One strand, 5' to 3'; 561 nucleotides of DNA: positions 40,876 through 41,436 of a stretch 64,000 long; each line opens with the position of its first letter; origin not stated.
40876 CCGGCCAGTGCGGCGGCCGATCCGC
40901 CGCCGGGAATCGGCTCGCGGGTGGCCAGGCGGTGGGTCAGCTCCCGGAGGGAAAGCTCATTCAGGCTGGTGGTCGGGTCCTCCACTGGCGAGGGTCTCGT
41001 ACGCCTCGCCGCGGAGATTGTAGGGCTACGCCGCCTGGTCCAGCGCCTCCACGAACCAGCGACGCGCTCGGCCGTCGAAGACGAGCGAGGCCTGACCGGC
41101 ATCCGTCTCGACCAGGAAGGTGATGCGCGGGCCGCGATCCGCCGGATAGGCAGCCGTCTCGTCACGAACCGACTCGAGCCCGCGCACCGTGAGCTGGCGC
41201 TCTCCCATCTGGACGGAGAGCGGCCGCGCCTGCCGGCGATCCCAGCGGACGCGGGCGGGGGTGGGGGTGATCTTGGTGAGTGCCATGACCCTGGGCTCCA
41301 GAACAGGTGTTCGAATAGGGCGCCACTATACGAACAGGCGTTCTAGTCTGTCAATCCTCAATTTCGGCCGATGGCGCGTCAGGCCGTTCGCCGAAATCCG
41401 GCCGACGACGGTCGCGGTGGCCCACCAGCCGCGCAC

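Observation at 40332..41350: Two tandem LexA boxes drive an uncharacterised 86-aa protein, with a formimino-THF cyclodeaminase and folD co-directional immediately downstream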

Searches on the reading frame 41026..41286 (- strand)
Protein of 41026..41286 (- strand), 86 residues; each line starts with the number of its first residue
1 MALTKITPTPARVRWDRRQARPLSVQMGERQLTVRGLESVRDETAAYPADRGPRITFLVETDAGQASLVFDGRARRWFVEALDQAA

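Call 4: search_protein_families(library=pfam, proteins=[window:41026-41286:-], max_evalue=0.1)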
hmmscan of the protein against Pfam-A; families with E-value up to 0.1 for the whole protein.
window:41026-41286:- (86 aa): 0 families

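Call 5: search_protein_families(library=ncbifam, proteins=[window:41026-41286:-], max_evalue=1)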
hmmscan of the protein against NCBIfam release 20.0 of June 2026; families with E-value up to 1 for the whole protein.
window:41026-41286:- (86 aa): 0 families

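Call 6: find_homologous_proteins(query=window:41026-41286:-, max_evalue=0.01)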
Query window:41026-41286:- (86 aa): 285 proteins with E <= 0.01 among 286 candidates; the best 120 are listed.
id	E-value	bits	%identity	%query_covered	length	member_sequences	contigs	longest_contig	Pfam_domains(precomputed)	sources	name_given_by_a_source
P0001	8.9e-49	180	100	100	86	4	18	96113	-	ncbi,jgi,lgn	ncbi:MAG TPA: hypothetical protein VH987_05435 [Candidatus Limnocylindria bacterium]|jgi:hypothetica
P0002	3.4e-46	172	95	100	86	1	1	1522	-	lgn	-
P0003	1.2e-44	167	91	100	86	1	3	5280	-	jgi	jgi:hypothetical protein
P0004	3.0e-44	166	91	100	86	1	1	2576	-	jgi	jgi:hypothetical protein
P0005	5.9e-44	165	90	100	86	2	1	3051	-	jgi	jgi:hypothetical protein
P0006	8.1e-44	164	90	100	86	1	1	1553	-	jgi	jgi:hypothetical protein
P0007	1.0e-43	164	91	100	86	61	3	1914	-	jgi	-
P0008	1.3e-43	164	90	100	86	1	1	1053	-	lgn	-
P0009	1.3e-43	164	90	100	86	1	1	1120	-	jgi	jgi:hypothetical protein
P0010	1.3e-43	164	90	100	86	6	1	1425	-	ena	-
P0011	1.8e-43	163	90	100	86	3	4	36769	-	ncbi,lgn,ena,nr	ncbi:MAG TPA: hypothetical protein VFH90_07645 [Candidatus Limnocylindria bacterium]|nr:hypothetical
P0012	2.0e-43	163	90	100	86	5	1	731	-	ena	-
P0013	2.8e-43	163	90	100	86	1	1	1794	-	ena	-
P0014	4.8e-43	162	88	100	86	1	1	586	-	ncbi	-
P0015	5.6e-43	162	88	100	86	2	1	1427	-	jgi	jgi:hypothetical protein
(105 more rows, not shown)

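Call 12: find_encoding_contigs(protein=P0001, flank=6000, max_places=6)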
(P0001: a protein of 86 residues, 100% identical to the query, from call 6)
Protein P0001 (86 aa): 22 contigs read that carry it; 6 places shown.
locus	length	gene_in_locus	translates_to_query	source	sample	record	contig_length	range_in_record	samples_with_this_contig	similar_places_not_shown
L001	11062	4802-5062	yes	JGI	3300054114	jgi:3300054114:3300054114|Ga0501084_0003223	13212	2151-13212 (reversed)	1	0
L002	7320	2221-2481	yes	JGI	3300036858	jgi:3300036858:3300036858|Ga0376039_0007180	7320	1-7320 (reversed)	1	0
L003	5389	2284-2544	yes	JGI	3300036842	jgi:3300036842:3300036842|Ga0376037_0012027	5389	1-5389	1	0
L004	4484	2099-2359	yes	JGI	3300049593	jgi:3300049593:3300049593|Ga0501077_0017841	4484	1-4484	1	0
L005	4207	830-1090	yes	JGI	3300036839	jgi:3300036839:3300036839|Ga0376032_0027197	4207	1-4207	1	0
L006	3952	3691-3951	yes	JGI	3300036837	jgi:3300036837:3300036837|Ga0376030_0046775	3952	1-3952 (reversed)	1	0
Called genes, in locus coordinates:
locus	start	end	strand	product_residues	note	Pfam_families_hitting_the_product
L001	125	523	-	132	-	PF07366:SnoaL, PF12680:SnoaL_2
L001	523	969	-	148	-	PF01281:Ribosomal_L9_N, PF03948:Ribosomal_L9_C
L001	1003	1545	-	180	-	PF06803:DUF1232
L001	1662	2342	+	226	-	PF01726:LexA_DNA_bind, PF09339:HTH_IclR (faint), PF00717:Peptidase_S24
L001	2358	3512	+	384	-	PF06224:AlkZ-like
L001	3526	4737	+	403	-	PF00817:IMS, PF11798:IMS_HHH (weak), PF11799:IMS_C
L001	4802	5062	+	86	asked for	-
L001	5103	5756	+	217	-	PF04961:FTCD_C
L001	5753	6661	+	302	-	PF00763:THF_DHG_CYH, PF02882:THF_DHG_CYH_C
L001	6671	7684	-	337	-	PF13379:NMT1_2, PF09084:NMT1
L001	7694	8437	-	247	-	PF00528:BPD_transp_1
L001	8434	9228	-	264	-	PF09818:ABC_ATPase (faint), PF13476:AAA_23 (weak), PF00005:ABC_tran, PF13555:AAA_29 (weak), PF02463:SMC_N (faint), PF13304:AAA_21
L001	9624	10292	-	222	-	PF09335:VTT_dom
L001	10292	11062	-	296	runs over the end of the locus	PF01569:PAP2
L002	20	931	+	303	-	PF06224:AlkZ-like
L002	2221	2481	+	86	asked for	-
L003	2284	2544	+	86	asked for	-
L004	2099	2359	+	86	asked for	-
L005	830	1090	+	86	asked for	-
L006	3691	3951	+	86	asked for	?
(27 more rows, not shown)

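Call 13: find_related_loci(query=A1, collection=genome_contigs, flank=6000)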
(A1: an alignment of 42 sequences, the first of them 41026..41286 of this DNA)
Query A1 (86 aa) in genome_contigs; peptide patterns used: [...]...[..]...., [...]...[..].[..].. (x = any residue, [..] = any of these).
119 stretches matched a pattern; 80 encode a relative of the query (tblastn E <= 1e-3); 80 distinct loci.
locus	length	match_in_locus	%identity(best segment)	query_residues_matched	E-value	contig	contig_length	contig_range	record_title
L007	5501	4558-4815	90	1-86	1e-47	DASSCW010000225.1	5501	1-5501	MAG TPA_asm: Candidatus Limnocylindria bacterium isolate SMAG_U932 k141_676184, whole genome shotgun sequence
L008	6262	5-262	90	1-86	2e-47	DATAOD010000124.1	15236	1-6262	MAG TPA_asm: Candidatus Limnocylindria bacterium isolate SMAG_U7036 k141_4183803, whole genome shotgun sequence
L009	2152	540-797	90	1-86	5e-48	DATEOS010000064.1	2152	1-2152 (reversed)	MAG TPA_asm: Candidatus Limnocylindria bacterium isolate SMAG_U9001 k141_2259999, whole genome shotgun sequence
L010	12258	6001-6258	87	1-86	2e-47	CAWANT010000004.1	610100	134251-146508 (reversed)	MAG: uncultured Chloroflexia bacterium isolate MFD02840.bin.2.48 genome assembly, contig: contig_21382, whole genome sho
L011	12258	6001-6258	88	1-86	4e-47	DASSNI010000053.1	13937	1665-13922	MAG TPA_asm: Candidatus Limnocylindria bacterium isolate SMAG_U1221 k141_773083, whole genome shotgun sequence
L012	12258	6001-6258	87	1-86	4e-47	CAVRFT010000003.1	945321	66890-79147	MAG: uncultured Chloroflexia bacterium isolate MFD00392.bin.2.52 genome assembly, contig: contig_29095, whole genome sho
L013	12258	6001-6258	88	1-86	7e-47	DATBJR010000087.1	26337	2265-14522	MAG TPA_asm: Candidatus Limnocylindria bacterium isolate SMAG_U3925 k141_484029, whole genome shotgun sequence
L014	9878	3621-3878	86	1-86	1e-46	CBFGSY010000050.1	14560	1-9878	MAG TPA_asm: uncultured bacterium isolate SRR28857630_metabat2_48 genome assembly, contig: ERZ27320642.1579, whole genom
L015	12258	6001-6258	86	1-86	2e-46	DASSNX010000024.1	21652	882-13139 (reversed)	MAG TPA_asm: Candidatus Limnocylindria bacterium isolate SMAG_U1237 k141_886098, whole genome shotgun sequence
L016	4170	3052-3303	83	1-84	1e-43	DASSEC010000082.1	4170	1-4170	MAG TPA_asm: Candidatus Limnocylindria bacterium isolate SMAG_U967 k141_1131264, whole genome shotgun sequence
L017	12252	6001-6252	82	1-84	2e-43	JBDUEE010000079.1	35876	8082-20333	MAG: Chloroflexota bacterium isolate cluster4_bin.88 NODE_1383_length_35876_cov_7.127942, whole genome shotgun sequence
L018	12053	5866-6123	81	1-86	5e-43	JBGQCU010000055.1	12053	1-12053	MAG: Candidatus Limnocylindria bacterium isolate OBJ2_061818_110_32 k141_1598310_length_12053_cov_19.3785, whole genome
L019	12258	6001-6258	80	1-86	8e-43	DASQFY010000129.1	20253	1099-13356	MAG TPA_asm: Candidatus Dormiibacterota bacterium isolate SMAG_U11792 k141_184202, whole genome shotgun sequence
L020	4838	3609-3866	80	1-86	1e-42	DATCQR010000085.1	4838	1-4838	MAG TPA_asm: Candidatus Limnocylindria bacterium isolate SMAG_U7258 k141_190163, whole genome shotgun sequence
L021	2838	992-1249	81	1-86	8e-43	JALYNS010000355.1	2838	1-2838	MAG: Chloroflexota bacterium isolate DRA bin6 SD1702-04_k127_1372912, whole genome shotgun sequence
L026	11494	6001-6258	79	1-86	1e-41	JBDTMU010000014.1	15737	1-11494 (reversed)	MAG: Chloroflexota bacterium isolate cluster3_bin.133 NODE_14446_length_15737_cov_15.044765, whole genome shotgun sequen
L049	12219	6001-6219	75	1-73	3e-33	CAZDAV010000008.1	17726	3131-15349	MAG TPA_asm: uncultured Steroidobacteraceae bacterium isolate SRP136066_co1_188 genome assembly, contig: NODE_3257_lengt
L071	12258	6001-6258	45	1-86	3e-18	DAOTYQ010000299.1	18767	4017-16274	MAG TPA_asm: Chloroflexota bacterium isolate H27_376 k135_7387189, whole genome shotgun sequence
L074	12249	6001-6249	45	1-83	7e-17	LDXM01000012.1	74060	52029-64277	MAG: Chloroflexi bacterium CSP1-4 XU10_C0012, whole genome shotgun sequence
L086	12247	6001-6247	51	1-82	2e-7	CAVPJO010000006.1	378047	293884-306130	MAG: uncultured Chloroflexia bacterium isolate MFD09964.bin.2.79 genome assembly, contig: contig_29155, whole genome sho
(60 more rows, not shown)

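Call 16: predict_structure(alignment_id=A1)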
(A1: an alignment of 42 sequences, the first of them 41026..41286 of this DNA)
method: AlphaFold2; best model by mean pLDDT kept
length: 86 residues; sequences in the alignment: 42
mean_pLDDT: 89.5   pTM: 0.77
mean pLDDT of the five models: 89.5, 89.3, 88.2, 87.2, 86.5
residues with pLDDT >= 90: 61; 70-90: 21; 50-70: 4; < 50: 0
segments of 3 or more residues with pLDDT < 50: none
pLDDT, mean of each block of 10 residues (from residue 1): 89 92 93 95 79 89 94 92 77
secondary structure, 60 per line:
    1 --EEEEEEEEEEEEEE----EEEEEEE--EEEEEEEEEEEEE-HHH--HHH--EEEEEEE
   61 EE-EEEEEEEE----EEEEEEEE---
elements in order: E3-16 E21-27 E30-42 E54-62 E64-71 E76-83
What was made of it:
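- AlphaFold2 pLDDT 89.5 and pTM 0.77 (call 16). A confident all-beta model (call 16).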

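Call 17: search_protein_representatives(alignment_id=A1)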
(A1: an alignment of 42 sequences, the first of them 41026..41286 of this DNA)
Query: 42 sequences, 86 profile positions. Proteins with E-value up to 0.001 (for the whole library): 104; up to 1e-10: 36; up to 1e-30: 3. The best 104 are listed.
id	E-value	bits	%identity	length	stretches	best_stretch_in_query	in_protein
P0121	2.0e-35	136.7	-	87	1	1-86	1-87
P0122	1.2e-34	134.2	-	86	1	1-86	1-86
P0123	1.9e-31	123.9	-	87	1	1-86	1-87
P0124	1.7e-29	117.7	-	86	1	1-86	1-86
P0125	6.2e-27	109.5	-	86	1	1-86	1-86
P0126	8.2e-27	109.1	-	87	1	1-86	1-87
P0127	3.9e-25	103.7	-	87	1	1-86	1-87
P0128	5.2e-25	103.3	-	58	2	47-86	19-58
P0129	4.3e-24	100.4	-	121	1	27-86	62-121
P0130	1.2e-21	92.6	-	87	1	1-86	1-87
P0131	1.5e-21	92.2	-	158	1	1-62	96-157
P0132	4.0e-20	87.7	-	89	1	1-80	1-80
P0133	1.3e-19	86.0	-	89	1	1-85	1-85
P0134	2.4e-17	78.8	-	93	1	1-86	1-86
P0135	3.8e-17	78.1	-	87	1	1-86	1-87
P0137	1.2e-15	73.4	-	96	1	1-84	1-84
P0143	9.0e-15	70.5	-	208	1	1-84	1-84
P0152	2.7e-13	65.8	-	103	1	1-85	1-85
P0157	1.3e-10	57.2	-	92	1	1-84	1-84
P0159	2.5e-10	56.3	-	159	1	19-85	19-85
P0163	7.1e-10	54.8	-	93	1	1-81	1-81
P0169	4.5e-09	52.3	-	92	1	19-82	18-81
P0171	6.8e-09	51.7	-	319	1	1-36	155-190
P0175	3.0e-08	49.6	-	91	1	11-85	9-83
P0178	9.1e-08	48.1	-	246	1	1-65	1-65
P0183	2.6e-07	46.6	-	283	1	1-61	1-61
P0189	5.6e-07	45.5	-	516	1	29-83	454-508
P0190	5.9e-07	45.5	-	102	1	1-85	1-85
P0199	2.9e-06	43.2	-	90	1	7-79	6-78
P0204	1.7e-05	40.8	-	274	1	1-60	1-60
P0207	2.5e-05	40.3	-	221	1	1-53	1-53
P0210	7.8e-05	38.7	-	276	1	37-83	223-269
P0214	1.3e-04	37.9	-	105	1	1-85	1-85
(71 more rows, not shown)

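Call 23: search_protein_families(library=pfam, proteins=[P0143, P0178, P0183, P0204, P0207, P0189, P0210, P0171, P0131, P0159], max_evalue=0.01)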
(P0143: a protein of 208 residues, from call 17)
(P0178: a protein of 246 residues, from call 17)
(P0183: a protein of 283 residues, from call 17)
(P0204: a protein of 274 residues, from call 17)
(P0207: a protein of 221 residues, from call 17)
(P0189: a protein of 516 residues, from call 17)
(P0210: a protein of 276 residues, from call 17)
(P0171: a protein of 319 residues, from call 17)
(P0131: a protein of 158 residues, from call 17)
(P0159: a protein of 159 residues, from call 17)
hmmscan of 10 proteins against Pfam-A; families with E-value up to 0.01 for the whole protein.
P0143 (208 aa): 0 families

P0178 (246 aa): 1 family
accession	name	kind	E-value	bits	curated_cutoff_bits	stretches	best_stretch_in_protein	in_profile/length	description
PF04961.17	FTCD_C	-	1.2e-14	54.8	24.5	1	180-229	2-51/182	Formiminotransferase-cyclodeaminase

P0183 (283 aa): 1 family
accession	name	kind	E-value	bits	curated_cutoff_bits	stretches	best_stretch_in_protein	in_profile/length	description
PF04961.17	FTCD_C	-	1.3e-22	80.9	24.5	1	117-240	2-125/182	Formiminotransferase-cyclodeaminase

P0204 (274 aa): 0 families

P0207 (221 aa): 0 families

P0189 (516 aa): 2 families
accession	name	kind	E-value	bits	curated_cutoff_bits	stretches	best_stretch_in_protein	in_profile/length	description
PF00082.27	Peptidase_S8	-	1.9e-15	57.4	21.8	1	170-393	1-182/288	Subtilase family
PF05922.21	Inhibitor_I9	-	0.0013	19.8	21.2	1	57-141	3-75/82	Peptidase inhibitor I9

P0210 (276 aa): 1 family
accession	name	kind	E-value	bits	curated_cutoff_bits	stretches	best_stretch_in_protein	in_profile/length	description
PF11799.13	IMS_C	-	9.1e-13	49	20.7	1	2-58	48-103/109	impB/mucB/samB family C-terminal domain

P0171 (319 aa): 1 family
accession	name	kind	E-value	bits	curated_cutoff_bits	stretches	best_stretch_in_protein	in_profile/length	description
PF11799.13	IMS_C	-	8.5e-11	42.7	20.7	1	2-69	41-108/109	impB/mucB/samB family C-terminal domain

P0131 (158 aa): 0 families

P0159 (159 aa): 0 families
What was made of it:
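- It has no domain, no fold relative and no informative fusions; the apparent fusions are gene-calling run-ons with IMS_C or FTCD_C (call 23).
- Tried and rejected: One carries a subtilase N-terminus and was not followed (call 23).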

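Call 25: search_protein_families(library=pfam, proteins=[P0137, P0152, P0163, P0190, P0157, P0169, P0175, P0214, P0199, P0133], max_evalue=1)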
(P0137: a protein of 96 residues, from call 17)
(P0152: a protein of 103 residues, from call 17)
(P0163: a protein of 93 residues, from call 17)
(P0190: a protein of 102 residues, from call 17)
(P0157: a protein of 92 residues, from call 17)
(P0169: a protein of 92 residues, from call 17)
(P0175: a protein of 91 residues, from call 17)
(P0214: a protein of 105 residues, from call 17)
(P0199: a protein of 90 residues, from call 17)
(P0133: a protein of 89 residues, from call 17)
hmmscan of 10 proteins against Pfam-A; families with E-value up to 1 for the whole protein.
P0137 (96 aa): 0 families

P0152 (103 aa): 1 family
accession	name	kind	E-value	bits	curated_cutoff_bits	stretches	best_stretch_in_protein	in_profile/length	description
PF25155.1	NTF2_YvbJ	-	0.17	13.1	25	1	31-83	71-123/123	YvbJ NTF2-like domain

P0163 (93 aa): 0 families

P0190 (102 aa): 1 family
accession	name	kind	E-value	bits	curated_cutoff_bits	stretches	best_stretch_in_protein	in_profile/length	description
PF20114.4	DUF6504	-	0.052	14.2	24.2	1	20-73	25-85/103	Domain of unknown function (DUF6504)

P0157 (92 aa): 1 family
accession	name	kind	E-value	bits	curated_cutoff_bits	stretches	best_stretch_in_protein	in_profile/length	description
PF15331.11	TP53IP5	-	0.22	12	27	1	3-38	167-202/217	Cellular tumour antigen p53-inducible 5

P0169 (92 aa): 1 family
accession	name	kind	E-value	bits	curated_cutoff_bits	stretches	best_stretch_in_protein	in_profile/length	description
PF25793.1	WH_2nd_NFRKB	-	0.14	12.7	27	1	20-54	46-80/139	NFRKB second winged helix domain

P0175 (91 aa): 0 families

P0214 (105 aa): 0 families

P0199 (90 aa): 1 family
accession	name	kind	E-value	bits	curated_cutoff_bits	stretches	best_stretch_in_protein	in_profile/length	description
PF20114.4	DUF6504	-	0.00017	22.3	24.2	1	18-80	24-100/103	Domain of unknown function (DUF6504)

P0133 (89 aa): 0 families

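Call 26: search_protein_families(library=ncbifam, proteins=[P0137, P0152, P0163, P0190, P0157, P0169, P0175, P0214, P0199, P0133], max_evalue=1)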
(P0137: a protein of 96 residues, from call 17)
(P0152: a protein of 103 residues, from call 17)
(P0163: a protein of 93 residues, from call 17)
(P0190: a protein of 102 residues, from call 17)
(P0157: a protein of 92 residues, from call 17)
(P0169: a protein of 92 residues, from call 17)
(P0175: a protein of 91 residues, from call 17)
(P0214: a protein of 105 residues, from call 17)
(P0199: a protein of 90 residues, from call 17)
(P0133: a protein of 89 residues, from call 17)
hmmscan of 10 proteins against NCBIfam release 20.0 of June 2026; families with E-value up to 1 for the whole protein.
P0137 (96 aa): 0 families

P0152 (103 aa): 0 families

P0163 (93 aa): 0 families

P0190 (102 aa): 0 families

P0157 (92 aa): 2 families
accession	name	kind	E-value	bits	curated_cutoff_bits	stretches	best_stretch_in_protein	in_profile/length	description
NF009234.0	PRK12584.1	equivalog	0.033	13.3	752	1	27-88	302-361/510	flagellin A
NF041291.1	StbC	equivalog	0.073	13.4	100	1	7-46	4-42/122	plasmid stabilization protein StbC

P0169 (92 aa): 0 families

P0175 (91 aa): 0 families

P0214 (105 aa): 0 families

P0199 (90 aa): 0 families

P0133 (89 aa): 0 families

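Call 33: find_homologous_proteins(query=A2, max_evalue=0.001)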
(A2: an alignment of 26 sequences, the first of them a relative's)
Query A2 (26 sequences) (90 aa, profile of the alignment): 1178 proteins with E <= 0.001 among 4757 candidates; the best 120 are listed.
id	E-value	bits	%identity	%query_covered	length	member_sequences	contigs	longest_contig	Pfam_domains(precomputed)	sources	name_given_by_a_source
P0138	9.4e-33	130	100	100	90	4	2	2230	-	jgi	jgi:hypothetical protein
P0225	9.5e-33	130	73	94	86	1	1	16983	-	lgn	-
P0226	1.4e-32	129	71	94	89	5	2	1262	-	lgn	-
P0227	2.0e-32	129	79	100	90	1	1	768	-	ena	-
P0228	2.3e-32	128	82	100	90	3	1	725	-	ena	-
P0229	2.4e-32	128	79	100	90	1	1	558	-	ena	-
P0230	2.9e-32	128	72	96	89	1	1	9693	-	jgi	jgi:hypothetical protein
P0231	3.9e-32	128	74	100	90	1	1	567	-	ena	-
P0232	4.9e-32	127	80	99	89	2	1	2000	-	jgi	-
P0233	5.4e-32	127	93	99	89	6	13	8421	-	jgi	jgi:hypothetical protein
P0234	5.7e-32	127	74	100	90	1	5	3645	-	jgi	jgi:hypothetical protein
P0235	6.1e-32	127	73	100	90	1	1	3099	-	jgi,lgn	jgi:hypothetical protein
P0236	6.2e-32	127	68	94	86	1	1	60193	-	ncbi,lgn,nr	ncbi:MAG TPA: hypothetical protein VFI28_02210 [Candidatus Limnocylindrales bacterium]|nr:hypothetic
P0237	6.7e-32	127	65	99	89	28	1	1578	-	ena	-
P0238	7.1e-32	127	80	99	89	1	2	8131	-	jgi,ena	jgi:hypothetical protein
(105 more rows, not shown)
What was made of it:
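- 285 close and 1178 wider homologues, all named ones from Limnocylindria or Chloroflexota (calls 6, 33).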

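Call 38: search_solved_structures(query=A2, max_evalue=10)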
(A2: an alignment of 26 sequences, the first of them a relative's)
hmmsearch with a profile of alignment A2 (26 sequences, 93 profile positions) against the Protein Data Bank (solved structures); distinct sequences matched with E-value up to 10: 1.
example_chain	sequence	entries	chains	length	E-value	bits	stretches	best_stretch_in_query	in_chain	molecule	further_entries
9qzd_A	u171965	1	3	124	0.34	14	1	24-50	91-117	dNTH0-H1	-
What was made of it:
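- Tried and rejected: PDB sequence search with the family profile found nothing (call 38).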

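Call 45: search_dna_similar(query=P0199, collection=plasmids, mode=protein, max_evalue=10, max_rows=25)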
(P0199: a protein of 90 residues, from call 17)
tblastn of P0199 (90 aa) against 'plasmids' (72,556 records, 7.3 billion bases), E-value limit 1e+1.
Records with a match: 2; places in all: 2; records where one place covers at least 80% of the query: 0.
Best place of each record, by identity: <60% 2.
By first word of the organism name: Rhizobium 1; Ralstonia 1.
By predicted mobility (MOB-suite, as given by PLSDB): conjugative 1; mobilizable 1.
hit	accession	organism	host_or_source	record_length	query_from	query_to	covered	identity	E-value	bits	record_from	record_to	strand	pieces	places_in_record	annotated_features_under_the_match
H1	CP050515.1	Rhizobium leguminosarum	Trifolium repens,cell culture,root ...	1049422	17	62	51%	42.0%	7e+0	32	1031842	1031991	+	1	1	hypothetical protein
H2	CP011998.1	Ralstonia solanacearum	ginger,cell culture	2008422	53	85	37%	39.4%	5e-1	35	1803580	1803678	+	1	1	potassium-transporting ATPase subunit B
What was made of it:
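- Tried and rejected: It returned only chance hits (call 45).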
